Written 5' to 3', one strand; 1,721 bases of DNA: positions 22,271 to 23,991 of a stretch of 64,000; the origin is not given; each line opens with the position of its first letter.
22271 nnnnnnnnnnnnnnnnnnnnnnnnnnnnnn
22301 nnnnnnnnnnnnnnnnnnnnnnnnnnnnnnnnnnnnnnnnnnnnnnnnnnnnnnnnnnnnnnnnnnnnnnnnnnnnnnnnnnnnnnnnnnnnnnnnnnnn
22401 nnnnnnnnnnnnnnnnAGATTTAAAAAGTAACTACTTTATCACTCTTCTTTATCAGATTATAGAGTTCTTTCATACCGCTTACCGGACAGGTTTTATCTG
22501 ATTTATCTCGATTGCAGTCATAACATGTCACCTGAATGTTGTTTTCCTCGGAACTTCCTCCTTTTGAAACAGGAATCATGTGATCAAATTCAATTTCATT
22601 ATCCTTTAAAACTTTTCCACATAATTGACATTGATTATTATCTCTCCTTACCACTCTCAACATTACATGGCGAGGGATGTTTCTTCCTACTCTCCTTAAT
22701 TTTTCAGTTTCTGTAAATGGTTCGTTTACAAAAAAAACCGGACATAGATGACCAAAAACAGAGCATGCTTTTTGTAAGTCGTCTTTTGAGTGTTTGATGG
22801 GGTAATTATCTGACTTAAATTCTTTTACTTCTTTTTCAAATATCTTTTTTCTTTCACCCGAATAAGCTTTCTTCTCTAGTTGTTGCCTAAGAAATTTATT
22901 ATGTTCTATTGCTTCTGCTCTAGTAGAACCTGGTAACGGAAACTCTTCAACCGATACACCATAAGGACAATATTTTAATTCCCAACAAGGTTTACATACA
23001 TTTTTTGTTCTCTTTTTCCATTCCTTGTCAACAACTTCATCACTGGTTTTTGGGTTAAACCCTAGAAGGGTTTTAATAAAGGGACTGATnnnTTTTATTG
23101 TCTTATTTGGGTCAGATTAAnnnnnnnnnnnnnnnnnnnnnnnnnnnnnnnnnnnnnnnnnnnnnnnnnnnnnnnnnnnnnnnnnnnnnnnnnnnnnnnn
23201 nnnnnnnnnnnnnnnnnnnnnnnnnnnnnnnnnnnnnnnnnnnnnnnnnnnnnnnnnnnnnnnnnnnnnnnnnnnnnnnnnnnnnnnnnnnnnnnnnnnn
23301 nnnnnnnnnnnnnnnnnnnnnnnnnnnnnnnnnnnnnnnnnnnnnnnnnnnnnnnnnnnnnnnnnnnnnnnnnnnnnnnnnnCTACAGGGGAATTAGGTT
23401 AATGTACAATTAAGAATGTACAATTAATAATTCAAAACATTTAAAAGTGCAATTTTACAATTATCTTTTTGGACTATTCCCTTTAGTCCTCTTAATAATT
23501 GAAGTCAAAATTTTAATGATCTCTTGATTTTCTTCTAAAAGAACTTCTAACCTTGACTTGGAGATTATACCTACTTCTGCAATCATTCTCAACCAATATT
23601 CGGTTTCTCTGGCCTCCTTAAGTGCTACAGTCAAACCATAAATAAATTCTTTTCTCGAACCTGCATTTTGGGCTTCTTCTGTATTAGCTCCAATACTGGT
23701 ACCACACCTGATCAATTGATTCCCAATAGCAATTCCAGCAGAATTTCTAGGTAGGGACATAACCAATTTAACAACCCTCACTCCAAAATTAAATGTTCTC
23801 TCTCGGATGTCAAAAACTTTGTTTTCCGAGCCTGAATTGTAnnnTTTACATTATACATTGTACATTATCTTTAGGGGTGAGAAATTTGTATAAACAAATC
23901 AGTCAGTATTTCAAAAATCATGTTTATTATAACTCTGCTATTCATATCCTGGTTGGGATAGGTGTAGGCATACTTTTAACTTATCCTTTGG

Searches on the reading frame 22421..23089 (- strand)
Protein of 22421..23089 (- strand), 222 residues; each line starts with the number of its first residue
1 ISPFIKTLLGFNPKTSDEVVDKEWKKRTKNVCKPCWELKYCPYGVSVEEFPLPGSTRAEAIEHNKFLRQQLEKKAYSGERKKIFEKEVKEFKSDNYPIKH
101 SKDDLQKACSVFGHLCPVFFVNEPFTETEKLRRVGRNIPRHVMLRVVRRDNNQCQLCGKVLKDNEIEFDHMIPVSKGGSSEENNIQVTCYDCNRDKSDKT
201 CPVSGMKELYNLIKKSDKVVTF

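Call 66: search_protein_families(library=pfam, proteins=[window:22421-23089:-], max_evalue=0.00001)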
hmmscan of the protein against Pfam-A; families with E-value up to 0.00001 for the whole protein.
window:22421-23089:- (222 aa): 2 families
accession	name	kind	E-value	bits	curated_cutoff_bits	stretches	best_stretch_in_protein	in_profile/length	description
PF01844.29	HNH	-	7.9e-13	48.8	21.4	1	154-199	1-47/47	HNH endonuclease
PF14279.12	HNH_5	-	8.7e-12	45.2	27.5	1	154-200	1-47/56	HNH endonuclease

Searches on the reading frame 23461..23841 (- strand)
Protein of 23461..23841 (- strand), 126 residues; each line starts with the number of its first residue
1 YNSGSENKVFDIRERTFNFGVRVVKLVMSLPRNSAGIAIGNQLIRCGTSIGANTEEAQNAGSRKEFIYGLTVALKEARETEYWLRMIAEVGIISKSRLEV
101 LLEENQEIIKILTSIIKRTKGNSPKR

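Call 66: search_protein_families(library=pfam, proteins=[window:23461-23841:-], max_evalue=0.00001)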
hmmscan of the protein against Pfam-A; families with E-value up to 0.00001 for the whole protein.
window:23461-23841:- (126 aa): 1 family
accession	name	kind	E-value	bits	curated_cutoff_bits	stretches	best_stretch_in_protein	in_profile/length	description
PF05635.17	23S_rRNA_IVP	-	2.3e-20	73.3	33.8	1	11-113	4-105/106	23S rRNA-intervening sequence protein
